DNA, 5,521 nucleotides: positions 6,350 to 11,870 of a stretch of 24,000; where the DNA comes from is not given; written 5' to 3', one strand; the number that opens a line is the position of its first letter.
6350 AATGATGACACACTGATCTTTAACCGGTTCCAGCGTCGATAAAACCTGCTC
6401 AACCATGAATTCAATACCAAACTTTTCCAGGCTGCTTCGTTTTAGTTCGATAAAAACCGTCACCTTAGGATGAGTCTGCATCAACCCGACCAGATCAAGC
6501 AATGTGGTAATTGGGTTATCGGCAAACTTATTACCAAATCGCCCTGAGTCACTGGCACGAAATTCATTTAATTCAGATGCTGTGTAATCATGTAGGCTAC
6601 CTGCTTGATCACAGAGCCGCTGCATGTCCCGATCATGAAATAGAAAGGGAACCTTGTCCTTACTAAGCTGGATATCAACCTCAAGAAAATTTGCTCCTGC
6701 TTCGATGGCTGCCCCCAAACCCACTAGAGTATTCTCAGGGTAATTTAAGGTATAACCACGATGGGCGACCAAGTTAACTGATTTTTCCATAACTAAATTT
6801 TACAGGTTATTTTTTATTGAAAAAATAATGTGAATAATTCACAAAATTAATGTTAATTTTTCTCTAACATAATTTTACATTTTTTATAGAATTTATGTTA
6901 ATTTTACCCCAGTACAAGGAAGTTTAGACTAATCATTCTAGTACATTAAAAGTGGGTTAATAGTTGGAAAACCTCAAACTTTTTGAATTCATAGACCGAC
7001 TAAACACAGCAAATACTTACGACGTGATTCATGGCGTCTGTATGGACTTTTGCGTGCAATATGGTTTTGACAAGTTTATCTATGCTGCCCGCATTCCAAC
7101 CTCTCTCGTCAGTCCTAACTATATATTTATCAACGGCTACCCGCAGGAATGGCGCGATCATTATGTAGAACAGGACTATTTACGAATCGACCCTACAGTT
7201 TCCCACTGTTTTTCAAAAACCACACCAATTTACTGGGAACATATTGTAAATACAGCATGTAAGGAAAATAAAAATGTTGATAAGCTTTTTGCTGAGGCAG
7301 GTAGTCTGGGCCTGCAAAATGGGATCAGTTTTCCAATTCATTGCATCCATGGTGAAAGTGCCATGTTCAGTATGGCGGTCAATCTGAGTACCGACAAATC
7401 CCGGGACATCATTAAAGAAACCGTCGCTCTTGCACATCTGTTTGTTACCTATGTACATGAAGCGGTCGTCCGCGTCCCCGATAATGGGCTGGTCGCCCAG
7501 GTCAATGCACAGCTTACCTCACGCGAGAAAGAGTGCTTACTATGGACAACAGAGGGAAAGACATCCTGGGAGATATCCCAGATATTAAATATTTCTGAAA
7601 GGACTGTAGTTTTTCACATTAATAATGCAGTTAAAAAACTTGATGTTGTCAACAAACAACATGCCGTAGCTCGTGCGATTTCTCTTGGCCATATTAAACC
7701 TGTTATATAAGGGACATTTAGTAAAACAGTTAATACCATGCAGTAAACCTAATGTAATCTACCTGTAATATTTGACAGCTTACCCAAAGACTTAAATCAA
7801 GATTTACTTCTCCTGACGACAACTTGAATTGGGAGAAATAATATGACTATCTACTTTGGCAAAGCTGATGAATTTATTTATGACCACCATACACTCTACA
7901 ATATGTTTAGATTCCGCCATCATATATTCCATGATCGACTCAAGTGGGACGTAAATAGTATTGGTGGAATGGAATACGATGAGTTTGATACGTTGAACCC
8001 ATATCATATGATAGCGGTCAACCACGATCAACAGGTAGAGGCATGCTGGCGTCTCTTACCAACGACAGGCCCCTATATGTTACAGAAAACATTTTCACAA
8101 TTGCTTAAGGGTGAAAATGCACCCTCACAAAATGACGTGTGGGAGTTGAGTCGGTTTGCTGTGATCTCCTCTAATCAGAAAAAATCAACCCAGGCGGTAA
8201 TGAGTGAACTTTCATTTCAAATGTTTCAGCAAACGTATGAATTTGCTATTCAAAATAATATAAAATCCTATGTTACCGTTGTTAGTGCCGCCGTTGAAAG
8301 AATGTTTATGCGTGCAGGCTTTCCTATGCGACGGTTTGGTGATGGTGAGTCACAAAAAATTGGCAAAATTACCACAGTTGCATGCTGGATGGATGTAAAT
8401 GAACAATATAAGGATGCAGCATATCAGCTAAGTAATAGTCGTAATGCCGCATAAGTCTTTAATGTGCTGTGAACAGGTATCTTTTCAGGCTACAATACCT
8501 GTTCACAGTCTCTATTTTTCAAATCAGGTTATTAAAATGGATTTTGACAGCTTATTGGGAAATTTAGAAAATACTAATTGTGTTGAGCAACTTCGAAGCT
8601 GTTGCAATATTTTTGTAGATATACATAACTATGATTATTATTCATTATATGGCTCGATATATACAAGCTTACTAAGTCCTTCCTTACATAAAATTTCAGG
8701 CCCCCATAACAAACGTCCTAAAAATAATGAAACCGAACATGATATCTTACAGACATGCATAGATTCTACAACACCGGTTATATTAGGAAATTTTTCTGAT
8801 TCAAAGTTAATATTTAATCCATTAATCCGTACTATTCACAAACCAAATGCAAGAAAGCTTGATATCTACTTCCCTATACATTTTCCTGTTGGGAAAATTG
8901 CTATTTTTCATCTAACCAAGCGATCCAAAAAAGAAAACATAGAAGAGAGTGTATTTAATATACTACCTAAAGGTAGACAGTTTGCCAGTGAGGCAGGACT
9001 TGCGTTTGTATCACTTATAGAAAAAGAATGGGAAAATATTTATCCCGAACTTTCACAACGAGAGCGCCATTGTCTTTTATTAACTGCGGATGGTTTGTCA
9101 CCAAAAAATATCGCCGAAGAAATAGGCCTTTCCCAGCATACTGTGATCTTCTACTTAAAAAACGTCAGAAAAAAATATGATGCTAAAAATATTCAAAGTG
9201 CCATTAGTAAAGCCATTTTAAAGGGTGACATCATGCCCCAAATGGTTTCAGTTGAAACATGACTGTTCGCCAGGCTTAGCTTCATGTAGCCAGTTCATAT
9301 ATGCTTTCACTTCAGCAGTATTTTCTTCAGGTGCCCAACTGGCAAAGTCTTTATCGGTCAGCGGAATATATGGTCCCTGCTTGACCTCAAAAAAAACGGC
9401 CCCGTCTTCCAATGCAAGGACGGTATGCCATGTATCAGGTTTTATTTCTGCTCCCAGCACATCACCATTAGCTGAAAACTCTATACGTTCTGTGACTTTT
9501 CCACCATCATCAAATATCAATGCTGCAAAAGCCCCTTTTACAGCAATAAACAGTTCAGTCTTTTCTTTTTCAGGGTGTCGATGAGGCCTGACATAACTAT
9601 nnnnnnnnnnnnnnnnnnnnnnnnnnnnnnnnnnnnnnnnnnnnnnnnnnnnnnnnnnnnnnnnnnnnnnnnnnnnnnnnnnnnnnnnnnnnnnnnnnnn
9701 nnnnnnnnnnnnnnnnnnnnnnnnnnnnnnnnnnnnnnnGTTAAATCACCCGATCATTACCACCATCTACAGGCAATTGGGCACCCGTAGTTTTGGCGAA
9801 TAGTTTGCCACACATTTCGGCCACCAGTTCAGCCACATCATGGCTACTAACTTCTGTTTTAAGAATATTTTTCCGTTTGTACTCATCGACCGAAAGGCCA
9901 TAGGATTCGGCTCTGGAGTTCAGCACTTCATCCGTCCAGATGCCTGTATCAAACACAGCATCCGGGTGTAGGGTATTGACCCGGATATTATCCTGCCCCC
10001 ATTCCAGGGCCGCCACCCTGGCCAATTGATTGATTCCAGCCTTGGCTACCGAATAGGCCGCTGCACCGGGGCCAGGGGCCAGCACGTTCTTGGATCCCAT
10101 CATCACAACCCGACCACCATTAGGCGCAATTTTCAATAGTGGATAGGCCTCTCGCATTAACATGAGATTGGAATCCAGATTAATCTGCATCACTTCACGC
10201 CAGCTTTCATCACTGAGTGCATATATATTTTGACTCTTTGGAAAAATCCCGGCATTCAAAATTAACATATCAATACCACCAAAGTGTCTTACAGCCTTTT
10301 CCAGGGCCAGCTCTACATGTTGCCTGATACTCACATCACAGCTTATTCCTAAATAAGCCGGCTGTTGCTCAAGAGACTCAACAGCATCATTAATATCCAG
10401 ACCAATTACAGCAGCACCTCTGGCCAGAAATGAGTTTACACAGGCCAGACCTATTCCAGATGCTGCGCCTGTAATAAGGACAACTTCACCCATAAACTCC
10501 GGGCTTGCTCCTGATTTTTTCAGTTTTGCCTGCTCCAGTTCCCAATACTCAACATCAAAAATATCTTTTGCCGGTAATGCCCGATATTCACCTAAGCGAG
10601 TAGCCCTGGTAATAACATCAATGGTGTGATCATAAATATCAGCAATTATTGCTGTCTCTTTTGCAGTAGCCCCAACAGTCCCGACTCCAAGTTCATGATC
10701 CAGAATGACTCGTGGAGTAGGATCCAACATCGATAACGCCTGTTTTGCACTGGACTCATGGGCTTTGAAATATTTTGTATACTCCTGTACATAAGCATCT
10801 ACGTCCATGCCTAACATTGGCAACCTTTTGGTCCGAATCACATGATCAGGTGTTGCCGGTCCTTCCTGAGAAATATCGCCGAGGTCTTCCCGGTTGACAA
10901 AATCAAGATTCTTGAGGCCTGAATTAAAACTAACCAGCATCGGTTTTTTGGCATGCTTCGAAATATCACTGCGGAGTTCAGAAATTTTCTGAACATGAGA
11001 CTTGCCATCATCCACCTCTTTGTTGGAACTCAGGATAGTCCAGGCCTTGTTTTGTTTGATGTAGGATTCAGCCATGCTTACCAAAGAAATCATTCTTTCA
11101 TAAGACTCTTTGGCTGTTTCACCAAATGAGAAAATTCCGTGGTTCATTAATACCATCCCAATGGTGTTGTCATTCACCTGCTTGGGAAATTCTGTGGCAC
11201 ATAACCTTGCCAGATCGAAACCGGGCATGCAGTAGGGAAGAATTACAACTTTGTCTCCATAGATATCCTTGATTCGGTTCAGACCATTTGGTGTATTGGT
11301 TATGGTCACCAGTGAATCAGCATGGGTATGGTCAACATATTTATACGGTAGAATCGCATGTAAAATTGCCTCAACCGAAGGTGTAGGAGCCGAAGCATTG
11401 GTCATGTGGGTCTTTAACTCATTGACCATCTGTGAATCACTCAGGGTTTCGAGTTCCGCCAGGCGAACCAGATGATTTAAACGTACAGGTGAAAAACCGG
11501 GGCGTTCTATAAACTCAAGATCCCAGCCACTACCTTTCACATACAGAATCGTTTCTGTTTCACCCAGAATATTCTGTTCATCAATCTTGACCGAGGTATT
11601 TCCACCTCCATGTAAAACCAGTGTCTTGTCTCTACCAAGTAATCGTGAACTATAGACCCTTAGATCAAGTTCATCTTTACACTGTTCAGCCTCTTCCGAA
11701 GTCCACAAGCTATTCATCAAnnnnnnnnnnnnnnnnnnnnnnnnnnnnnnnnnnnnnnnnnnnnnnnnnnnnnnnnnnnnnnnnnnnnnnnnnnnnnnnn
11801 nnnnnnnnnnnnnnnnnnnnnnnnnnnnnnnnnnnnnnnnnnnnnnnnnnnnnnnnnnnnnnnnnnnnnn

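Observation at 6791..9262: AT-rich luxR-luxI-luxR2 quorum-sensing island between metabolic operons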

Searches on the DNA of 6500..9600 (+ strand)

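Call 76: search_rna_families(source=window, start=6500, end=9600, threshold=evalue, max_evalue=1)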
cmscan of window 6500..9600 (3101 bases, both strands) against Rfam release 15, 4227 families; matches with E-value up to 1: 0.
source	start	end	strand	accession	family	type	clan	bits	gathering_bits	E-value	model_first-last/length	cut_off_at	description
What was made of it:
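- Tried and rejected: Rfam found nothing in 6500-9600 at E up to 1 (call 76).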

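Call 78: search_dna_similar(query=window:6791-9262:+, collection=plasmids, mode=distant, max_rows=5)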
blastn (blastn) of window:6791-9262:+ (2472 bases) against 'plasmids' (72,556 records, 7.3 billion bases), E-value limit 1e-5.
No match.

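Call 79: search_dna_similar(query=window:6791-9262:+, collection=phages, mode=distant, max_rows=5)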
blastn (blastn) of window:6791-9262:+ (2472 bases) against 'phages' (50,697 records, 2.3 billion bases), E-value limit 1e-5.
No match.
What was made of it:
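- There is no plasmid or phage match (calls 78, 79).
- Tried and rejected: The plasmid and phage collections gave no match (calls 78, 79).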

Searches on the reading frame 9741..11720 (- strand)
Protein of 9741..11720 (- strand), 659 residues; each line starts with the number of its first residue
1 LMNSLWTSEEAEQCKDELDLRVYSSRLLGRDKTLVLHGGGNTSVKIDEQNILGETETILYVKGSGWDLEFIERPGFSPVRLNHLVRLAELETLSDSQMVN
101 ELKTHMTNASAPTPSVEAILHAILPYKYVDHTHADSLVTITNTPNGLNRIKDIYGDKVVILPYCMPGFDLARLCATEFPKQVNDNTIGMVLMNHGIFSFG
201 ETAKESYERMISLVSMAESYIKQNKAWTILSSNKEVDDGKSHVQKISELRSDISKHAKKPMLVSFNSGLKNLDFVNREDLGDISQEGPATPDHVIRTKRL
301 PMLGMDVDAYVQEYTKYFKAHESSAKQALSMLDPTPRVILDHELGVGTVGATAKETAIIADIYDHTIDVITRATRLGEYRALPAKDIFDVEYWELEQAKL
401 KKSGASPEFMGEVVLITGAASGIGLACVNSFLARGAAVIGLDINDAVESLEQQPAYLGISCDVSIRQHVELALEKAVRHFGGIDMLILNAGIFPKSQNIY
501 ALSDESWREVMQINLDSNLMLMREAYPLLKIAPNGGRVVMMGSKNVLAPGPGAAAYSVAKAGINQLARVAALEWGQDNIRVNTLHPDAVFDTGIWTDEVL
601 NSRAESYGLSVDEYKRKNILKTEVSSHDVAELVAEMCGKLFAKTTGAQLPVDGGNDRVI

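Call 3: search_protein_families(library=pfam, proteins=[window:9741-11720:-], max_evalue=0.01)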
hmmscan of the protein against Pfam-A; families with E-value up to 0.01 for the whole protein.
window:9741-11720:- (659 aa): 4 families
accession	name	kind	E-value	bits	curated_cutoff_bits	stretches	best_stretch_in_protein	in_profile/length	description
PF13561.12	adh_short_C2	-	3.9e-45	154.7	27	1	418-654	1-234/236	Enoyl-(Acyl carrier protein) reductase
PF00106.31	adh_short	-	2.6e-42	144.9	26.6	1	413-595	2-187/195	short chain dehydrogenase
PF00596.27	Aldolase_II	-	2.4e-20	73.7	22.2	1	25-220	7-182/183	Class II Aldolase and Adducin N-terminal domain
PF08659.16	KR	-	3e-06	27.7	22.6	1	414-568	3-161/180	KR domain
